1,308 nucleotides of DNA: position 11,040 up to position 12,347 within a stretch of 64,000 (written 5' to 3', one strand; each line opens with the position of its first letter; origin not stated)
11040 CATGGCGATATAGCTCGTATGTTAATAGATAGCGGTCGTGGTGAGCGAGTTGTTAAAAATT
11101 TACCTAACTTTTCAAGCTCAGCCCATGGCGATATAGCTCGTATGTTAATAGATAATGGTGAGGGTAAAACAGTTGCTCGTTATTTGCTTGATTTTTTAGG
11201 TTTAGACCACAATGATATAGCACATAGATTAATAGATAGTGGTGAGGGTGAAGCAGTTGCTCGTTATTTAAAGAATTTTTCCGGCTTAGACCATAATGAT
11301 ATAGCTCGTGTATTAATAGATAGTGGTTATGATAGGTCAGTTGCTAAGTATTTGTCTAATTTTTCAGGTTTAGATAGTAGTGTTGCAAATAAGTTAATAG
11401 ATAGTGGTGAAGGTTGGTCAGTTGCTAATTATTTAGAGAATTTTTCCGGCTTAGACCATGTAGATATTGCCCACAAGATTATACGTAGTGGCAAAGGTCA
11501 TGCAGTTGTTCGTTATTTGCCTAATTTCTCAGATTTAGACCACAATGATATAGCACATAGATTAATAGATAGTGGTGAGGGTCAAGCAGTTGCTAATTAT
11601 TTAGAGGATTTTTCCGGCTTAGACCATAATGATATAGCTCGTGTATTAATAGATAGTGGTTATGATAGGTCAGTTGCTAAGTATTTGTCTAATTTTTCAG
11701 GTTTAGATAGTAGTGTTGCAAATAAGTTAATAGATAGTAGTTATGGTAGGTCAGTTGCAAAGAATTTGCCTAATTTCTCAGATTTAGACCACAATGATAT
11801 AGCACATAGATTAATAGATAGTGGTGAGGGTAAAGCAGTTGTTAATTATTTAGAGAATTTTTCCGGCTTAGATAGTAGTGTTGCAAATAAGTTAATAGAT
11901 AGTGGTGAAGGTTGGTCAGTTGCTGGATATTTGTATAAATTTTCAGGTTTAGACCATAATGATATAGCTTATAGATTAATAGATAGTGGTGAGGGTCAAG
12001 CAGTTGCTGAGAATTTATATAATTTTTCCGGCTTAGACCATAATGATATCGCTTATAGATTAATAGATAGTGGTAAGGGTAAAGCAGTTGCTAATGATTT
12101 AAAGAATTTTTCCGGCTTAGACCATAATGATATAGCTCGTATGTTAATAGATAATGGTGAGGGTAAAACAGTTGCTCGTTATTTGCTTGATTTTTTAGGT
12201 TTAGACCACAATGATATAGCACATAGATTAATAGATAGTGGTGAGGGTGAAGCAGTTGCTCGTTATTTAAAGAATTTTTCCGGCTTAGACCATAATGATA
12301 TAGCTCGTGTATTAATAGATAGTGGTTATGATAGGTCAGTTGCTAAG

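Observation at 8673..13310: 1545-aa protein built from about 36 near-identical 27/28-residue tandem repeats with a few hypervariable positions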

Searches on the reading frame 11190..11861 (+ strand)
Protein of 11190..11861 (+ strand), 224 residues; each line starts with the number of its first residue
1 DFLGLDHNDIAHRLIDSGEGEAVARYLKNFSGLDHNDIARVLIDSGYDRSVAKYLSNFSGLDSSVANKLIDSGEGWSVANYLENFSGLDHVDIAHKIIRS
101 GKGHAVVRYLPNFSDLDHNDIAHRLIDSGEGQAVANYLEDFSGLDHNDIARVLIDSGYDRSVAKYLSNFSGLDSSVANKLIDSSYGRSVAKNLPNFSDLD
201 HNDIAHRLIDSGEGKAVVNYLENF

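Call 6: search_protein_families(library=pfam, proteins=[window:11190-11861:+], max_evalue=10)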
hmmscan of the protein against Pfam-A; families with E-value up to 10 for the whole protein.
window:11190-11861:+ (224 aa): 18 families
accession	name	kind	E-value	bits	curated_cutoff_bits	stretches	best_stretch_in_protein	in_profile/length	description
PF21478.3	GcvP2_C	-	1.4e-05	25.4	27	0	25-48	40-63/122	Glycine dehydrogenase, C-terminal domain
PF17193.9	MukF_C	-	5.2e-05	23.9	27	2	133-157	99-123/158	MukF C-terminal domain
PF07527.18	Hairy_orange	-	6.2e-05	23.6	25.3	0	51-70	13-32/40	Hairy Orange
PF25082.1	GIPC1_GH2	-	0.00059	20.6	27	0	78-104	30-56/91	GIPC1-3 GH2 domain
PF10816.13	DUF2760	-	0.0023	18.2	25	2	121-198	36-111/124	Domain of unknown function (DUF2760)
PF17774.7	YlmH_RBD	-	0.0028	18.4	23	0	25-51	14-40/84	Putative RNA-binding domain in YlmH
PF18835.7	Beta_helix_2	-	0.0064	16.7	30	0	62-85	38-62/68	Beta helix repeat of Inulin fructotransferase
PF05414.17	DUF1717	-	0.014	16.1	27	1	125-170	6-48/78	Viral domain of unknown function (DUF1717)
PF05995.18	CDO_I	-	0.016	15.2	23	0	184-216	39-70/170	Cysteine dioxygenase type I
PF10163.14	EnY2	-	0.021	15.6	27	0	8-28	2-22/83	Transcription factor e(y)2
PF02845.22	CUE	-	0.022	14.8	21.1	0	30-48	12-30/42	CUE domain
PF10098.14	DUF2336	-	0.025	14.5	34.6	1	122-160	166-204/262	Uncharacterised protein conserved in bacteria (DUF2336)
PF25181.1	Phage_Bbp19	-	0.036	14.4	25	0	12-34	2-24/61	Bbp19-like phage protein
PF13607.11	Succ_CoA_lig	-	0.062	13.5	27.4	0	108-142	32-66/138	Succinyl-CoA ligase like flavodoxin domain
PF05627.16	AvrRpt-cleavage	-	0.068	13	20.3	0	108-120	5-17/37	Cleavage site for pathogenic type III effector avirulence factor Avr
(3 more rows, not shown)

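Call 7: search_protein_families(library=ncbifam, proteins=[window:11190-11861:+], max_evalue=10)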
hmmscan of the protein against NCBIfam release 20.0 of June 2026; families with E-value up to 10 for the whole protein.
window:11190-11861:+ (224 aa): 11 families
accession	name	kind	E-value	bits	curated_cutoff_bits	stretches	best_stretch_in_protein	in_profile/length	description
NF052659.1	SpbR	equivalog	3e-06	26.6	400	2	119-222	125-227/358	SpbR family protein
NF011447.0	PRK14869.2-3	equivalog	0.00011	21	522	1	133-162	398-427/540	putative manganese-dependent inorganic diphosphatase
NF038002.1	bifunc_CbiS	equivalog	0.0044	16.5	250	0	147-177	273-303/335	bifunctional adenosylcobinamide hydrolase/alpha-ribazole phosphatase CbiS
NF008971.0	PRK12319.1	equivalog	0.0065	16.1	406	1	100-158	119-177/256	acetyl-CoA carboxylase carboxyl transferase subunit alpha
NF001659.0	PRK00430.1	equivalog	0.011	16.5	99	0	130-152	31-53/98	DNA-binding transcriptional regulator Fis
NF000744.0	PRK00045.1-3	equivalog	0.017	14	429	2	132-176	67-111/447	glutamyl-tRNA reductase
NF003615.0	PRK05260.1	equivalog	0.026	13.4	407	1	21-53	380-412/440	chromosome partition protein MukF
NF053640.1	Mfer335_fam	equivalog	0.036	13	400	0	188-221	187-219/378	Mfer335 family protein PmurA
NF002265.0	PRK01198.1-1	equivalog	0.042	12.9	534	1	36-173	38-172/352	V-type ATP synthase subunit C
TIGR02650.1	RNase_Z_T_toga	equivalog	0.091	11.9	507.05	0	25-54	149-179/277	ribonuclease Z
NF033861.1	sm_mem_Ecr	equivalog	0.23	11.3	33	1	70-84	23-37/46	Ecr family regulatory small membrane protein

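Call 35: search_protein_families(library=phrogs, proteins=[window:11190-11861:+], max_evalue=1)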
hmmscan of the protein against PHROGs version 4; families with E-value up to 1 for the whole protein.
window:11190-11861:+ (224 aa): 21 families
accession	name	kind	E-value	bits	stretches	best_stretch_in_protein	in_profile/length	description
phrog_8252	-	unknown function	0.00013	22.8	0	104-128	22-46/95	-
phrog_38309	-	unknown function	0.00062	21.1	0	162-175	30-43/83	-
phrog_1764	-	unknown function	0.00093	19.3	0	113-171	24-80/391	unknown function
phrog_28969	-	unknown function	0.0045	18.6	0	115-159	61-105/120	-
phrog_33917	-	unknown function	0.0076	17.6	0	183-221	60-98/120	-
phrog_20432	-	unknown function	0.013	16.7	0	135-162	6-32/92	-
phrog_29153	-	unknown function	0.02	15.5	0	96-136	23-63/241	-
phrog_28592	-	unknown function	0.024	15.6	0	6-18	26-38/66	-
phrog_10936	-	DNA, RNA and nucleotide metabolism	0.033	15.2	0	8-23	32-48/107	DNA ligase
phrog_37078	-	unknown function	0.035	15.6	0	37-54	57-75/83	-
phrog_37769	-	unknown function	0.035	15.2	0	80-105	12-37/64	-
phrog_19033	-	unknown function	0.052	14.7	0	176-213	25-62/130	-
phrog_31304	-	unknown function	0.054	14.5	0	83-116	19-52/64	-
phrog_6446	-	unknown function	0.12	13.4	0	184-207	13-35/69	-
phrog_8408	-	unknown function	0.18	13.1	0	14-34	35-56/74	-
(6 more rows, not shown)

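Call 36: search_protein_families(library=padloc, proteins=[window:11190-11861:+], max_evalue=1)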
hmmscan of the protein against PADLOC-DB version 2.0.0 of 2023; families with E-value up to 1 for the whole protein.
window:11190-11861:+ (224 aa): 5 families
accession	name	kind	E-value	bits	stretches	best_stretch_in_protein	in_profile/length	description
PDLC02943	RT_III-A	-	0.0017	15.3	2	30-65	124-159/322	-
PDLC02946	RT_III-A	-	0.0034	14.5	0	141-174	136-169/330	-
PDLC02942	RT_III-A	-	0.017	12.2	0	141-175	144-178/341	-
PDLC00151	HamA1|HamA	-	0.021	12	0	58-101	55-98/436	DUF1837 domain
PDLC00792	Cyclase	-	0.029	11.8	1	154-200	23-67/236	oligonucleotide-cyclase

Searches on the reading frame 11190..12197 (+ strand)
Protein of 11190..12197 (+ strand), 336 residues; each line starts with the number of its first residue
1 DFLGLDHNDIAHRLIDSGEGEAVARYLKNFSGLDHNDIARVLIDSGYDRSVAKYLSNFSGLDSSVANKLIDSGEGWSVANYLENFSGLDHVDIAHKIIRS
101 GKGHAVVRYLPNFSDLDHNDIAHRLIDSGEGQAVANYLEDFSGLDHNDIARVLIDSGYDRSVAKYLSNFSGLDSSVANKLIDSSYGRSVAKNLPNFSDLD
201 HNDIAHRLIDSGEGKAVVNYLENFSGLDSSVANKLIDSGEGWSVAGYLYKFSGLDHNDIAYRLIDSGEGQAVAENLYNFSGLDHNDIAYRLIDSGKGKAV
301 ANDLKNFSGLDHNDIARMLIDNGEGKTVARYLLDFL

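Call 17: find_homologous_proteins(query=window:11190-12197:+)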
Query window:11190-12197:+ (336 aa): 5 proteins with E <= 0.001 among 8000 candidates.
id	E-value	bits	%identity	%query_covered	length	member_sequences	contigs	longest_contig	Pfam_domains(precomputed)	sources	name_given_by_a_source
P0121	8.2e-54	201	39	94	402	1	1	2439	-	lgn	-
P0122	1.6e-36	144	51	46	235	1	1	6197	-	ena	-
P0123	1.8e-12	65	27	98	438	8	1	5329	-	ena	-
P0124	1.2e-11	62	33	48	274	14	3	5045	-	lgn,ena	-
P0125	4.6e-4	38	38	27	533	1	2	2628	-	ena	-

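Call 22: find_encoding_contigs(protein=P0122, flank=6000, max_places=4)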
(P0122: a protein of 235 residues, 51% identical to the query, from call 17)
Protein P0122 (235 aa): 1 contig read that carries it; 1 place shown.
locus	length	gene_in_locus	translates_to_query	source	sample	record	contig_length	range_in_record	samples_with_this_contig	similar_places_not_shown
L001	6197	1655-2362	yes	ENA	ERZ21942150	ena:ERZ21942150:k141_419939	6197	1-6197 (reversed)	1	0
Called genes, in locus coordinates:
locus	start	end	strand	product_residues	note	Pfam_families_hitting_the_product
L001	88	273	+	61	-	-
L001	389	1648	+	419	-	-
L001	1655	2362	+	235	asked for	-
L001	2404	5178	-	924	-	PF00521:DNA_topoisoIV, PF03989:DNA_gyraseA_C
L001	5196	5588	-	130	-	-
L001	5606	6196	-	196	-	?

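Call 44: predict_structure(alignment_id=A3)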
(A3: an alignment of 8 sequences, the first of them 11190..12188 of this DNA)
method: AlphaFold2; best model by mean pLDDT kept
length: 333 residues; sequences in the alignment: 8
mean_pLDDT: 92.7   pTM: 0.80
mean pLDDT of the five models: 92.7, 91.9, 90.5, 89.9, 89.4
residues with pLDDT >= 90: 271; 70-90: 57; 50-70: 4; < 50: 1
segments of 3 or more residues with pLDDT < 50: none
pLDDT, mean of each block of 10 residues (from residue 1): 74 95 93 94 97 96 97 96 94 95 92 92 95 94 93 97 97 97 97 95 97 94 94 95 93 92 94 92 90 91 85 86 80 72
secondary structure, 60 per line:
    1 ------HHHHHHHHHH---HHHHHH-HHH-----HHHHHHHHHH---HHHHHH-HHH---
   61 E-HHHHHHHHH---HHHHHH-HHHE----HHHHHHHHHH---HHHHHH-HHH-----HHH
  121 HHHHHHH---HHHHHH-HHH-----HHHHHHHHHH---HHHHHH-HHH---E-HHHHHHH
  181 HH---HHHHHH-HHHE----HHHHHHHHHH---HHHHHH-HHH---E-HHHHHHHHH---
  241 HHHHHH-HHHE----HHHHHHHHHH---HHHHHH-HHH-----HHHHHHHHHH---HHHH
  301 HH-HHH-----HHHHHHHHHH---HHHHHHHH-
elements in order: H7-16 H20-25 H35-44 H48-53 H63-71 H75-80 H90-99 H103-108 H118-127 H131-136 H146-155 H159-164 H174-182 H186-191 H201-210 H214-219 H229-237 H241-246 H256-265 H269-274 H284-293 H297-302 H312-321 H325-332

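Call 96: search_dna_similar(query=window:11190-12188:+, collection=phages, mode=protein, max_evalue=0.001, max_rows=10)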
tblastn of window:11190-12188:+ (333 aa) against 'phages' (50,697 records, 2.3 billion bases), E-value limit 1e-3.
No match.
